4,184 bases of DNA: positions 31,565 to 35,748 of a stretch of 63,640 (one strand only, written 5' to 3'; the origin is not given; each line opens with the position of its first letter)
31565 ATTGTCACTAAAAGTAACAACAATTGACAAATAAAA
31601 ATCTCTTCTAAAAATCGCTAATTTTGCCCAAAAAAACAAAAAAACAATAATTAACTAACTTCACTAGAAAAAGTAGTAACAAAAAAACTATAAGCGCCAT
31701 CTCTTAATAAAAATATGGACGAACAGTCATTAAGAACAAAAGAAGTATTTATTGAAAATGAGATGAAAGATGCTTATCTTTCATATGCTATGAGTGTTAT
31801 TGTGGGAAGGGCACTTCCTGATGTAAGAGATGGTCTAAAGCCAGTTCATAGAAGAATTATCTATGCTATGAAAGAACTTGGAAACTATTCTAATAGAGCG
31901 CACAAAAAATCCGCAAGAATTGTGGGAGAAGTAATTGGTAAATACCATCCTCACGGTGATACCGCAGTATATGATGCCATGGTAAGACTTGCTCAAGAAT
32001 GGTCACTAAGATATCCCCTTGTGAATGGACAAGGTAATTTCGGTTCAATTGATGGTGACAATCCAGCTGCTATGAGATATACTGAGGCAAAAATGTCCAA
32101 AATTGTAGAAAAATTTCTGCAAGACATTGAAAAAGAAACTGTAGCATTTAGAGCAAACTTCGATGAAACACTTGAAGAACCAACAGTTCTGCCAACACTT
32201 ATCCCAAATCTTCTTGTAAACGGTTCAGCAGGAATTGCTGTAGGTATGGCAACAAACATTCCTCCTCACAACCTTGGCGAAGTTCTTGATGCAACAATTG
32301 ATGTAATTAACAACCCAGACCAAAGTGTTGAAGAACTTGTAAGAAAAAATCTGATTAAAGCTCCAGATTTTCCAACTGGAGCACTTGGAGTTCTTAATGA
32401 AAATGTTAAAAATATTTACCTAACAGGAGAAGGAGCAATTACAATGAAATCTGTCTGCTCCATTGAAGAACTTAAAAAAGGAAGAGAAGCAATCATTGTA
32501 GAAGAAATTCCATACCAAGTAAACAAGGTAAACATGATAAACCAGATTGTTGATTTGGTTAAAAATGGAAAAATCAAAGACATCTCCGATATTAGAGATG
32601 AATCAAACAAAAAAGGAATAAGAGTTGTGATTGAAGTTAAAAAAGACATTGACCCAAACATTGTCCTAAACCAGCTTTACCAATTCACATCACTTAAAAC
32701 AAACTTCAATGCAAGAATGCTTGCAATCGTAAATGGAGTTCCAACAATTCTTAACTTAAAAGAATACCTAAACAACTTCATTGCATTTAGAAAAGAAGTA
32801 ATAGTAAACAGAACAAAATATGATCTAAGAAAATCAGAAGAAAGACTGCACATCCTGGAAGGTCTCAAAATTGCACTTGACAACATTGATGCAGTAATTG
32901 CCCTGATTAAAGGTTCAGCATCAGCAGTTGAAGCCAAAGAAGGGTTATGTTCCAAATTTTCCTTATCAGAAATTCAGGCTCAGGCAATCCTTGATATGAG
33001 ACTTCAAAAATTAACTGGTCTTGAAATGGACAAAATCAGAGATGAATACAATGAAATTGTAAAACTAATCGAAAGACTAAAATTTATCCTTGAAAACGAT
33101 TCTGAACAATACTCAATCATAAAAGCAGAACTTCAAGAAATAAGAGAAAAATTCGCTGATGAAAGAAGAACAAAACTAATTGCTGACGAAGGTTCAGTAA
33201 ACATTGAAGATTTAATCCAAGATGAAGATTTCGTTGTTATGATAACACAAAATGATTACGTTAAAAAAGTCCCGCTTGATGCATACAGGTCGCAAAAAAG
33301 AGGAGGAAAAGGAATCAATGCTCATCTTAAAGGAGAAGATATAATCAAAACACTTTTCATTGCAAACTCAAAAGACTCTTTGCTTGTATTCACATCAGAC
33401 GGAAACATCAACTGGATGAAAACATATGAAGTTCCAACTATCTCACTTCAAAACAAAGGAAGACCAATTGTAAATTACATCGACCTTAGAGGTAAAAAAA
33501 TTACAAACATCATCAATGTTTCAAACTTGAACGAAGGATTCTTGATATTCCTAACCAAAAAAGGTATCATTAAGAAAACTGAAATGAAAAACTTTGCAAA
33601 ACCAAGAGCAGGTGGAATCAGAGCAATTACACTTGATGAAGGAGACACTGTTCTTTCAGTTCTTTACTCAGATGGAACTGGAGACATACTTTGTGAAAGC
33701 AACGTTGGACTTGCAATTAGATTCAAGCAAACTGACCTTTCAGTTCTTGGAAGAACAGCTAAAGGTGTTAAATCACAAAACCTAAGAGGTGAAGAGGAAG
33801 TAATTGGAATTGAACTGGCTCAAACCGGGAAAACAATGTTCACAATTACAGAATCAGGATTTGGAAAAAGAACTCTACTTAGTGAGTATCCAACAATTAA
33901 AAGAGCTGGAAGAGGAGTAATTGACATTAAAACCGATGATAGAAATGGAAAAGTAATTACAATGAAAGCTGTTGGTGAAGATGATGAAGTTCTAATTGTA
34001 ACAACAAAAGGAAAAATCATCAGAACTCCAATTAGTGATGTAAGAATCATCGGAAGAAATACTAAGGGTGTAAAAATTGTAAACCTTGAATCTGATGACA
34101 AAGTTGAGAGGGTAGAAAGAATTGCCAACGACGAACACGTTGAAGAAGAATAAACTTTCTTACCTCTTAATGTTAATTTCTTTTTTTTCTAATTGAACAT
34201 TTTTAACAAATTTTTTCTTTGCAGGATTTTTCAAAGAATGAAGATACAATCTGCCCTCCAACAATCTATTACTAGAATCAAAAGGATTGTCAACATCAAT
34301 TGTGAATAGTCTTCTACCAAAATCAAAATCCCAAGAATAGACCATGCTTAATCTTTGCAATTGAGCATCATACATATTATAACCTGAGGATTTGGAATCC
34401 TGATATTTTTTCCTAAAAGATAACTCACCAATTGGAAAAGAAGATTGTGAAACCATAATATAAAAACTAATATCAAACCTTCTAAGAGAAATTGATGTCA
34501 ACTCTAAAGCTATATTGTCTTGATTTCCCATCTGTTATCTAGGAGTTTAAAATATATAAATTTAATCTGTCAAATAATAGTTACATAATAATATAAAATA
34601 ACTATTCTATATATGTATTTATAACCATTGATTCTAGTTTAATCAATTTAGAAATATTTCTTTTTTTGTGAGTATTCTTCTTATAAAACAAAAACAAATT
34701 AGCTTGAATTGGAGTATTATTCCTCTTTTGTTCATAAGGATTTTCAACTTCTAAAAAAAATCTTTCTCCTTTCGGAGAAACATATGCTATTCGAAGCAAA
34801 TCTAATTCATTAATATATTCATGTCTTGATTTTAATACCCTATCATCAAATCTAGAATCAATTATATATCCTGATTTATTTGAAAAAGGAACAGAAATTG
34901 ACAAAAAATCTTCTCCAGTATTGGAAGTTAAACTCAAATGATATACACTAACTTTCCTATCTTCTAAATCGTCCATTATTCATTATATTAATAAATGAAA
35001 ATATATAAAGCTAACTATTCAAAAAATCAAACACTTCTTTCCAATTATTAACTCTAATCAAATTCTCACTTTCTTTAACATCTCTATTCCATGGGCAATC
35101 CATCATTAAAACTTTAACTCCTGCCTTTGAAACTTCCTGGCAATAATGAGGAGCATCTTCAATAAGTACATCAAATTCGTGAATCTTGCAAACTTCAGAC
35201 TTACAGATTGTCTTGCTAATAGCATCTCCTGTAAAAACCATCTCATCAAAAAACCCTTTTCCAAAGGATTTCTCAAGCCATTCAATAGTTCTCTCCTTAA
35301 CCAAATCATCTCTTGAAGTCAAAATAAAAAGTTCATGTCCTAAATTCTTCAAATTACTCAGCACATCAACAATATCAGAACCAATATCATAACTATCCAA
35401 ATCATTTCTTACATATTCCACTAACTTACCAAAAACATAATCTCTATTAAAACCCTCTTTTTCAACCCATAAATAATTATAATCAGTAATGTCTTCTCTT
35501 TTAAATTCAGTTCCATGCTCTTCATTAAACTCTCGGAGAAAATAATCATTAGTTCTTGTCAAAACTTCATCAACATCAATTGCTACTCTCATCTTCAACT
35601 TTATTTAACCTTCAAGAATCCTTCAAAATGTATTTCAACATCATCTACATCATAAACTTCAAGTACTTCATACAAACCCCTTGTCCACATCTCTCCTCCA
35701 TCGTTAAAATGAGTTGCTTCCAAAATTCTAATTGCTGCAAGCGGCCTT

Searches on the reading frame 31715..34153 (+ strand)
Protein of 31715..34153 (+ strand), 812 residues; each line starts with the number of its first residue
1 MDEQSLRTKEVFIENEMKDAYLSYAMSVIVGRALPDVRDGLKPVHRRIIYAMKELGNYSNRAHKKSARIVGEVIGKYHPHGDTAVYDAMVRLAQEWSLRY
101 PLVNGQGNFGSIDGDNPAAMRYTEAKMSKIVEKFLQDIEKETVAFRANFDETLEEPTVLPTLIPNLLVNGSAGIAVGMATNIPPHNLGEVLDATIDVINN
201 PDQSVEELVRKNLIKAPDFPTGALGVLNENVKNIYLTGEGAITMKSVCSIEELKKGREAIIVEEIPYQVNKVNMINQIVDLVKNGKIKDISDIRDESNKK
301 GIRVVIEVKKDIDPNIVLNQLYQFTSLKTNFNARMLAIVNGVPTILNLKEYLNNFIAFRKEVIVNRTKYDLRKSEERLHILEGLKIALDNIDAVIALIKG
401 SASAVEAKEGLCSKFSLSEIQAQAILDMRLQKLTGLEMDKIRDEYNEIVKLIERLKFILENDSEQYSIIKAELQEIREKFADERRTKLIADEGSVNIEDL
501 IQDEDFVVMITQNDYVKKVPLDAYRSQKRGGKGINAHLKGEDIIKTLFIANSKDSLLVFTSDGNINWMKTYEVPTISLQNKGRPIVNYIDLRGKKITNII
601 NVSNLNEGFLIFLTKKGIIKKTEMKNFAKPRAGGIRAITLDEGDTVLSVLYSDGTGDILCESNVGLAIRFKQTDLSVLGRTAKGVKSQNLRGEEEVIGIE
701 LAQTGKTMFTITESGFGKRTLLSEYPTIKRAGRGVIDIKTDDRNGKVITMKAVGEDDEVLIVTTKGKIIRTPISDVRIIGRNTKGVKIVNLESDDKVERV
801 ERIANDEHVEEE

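Call 44: search_protein_families(library=pfam, proteins=[window:31715-34153:+], max_evalue=0.00001)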
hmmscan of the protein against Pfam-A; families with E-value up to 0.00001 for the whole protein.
window:31715-34153:+ (812 aa): 2 families
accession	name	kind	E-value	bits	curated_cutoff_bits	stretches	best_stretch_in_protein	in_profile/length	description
PF00521.26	DNA_topoisoIV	-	6e-160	533.3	31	1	32-474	1-432/432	DNA gyrase/topoisomerase IV, subunit A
PF03989.18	DNA_gyraseA_C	-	1.4e-57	191.3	27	5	757-802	1-46/48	DNA gyrase C-terminal domain, beta-propeller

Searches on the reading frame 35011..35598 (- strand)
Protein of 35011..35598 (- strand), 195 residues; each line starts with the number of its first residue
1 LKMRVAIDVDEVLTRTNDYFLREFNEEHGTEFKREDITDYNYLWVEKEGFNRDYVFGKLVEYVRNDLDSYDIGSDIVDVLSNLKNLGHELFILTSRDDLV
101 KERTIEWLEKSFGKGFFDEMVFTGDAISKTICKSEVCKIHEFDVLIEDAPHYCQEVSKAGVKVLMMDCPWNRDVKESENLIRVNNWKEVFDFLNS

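Call 45: search_protein_families(library=pfam, proteins=[window:35011-35598:-], max_evalue=0.00001)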
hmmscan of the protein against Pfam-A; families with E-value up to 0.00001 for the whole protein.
window:35011-35598:- (195 aa): 1 family
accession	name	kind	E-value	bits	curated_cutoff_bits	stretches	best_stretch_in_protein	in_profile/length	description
PF06941.18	NT5C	-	1.8e-11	44.7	24.8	1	5-192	4-173/180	5' nucleotidase, deoxy (Pyrimidine), cytosolic type C protein (NT5C)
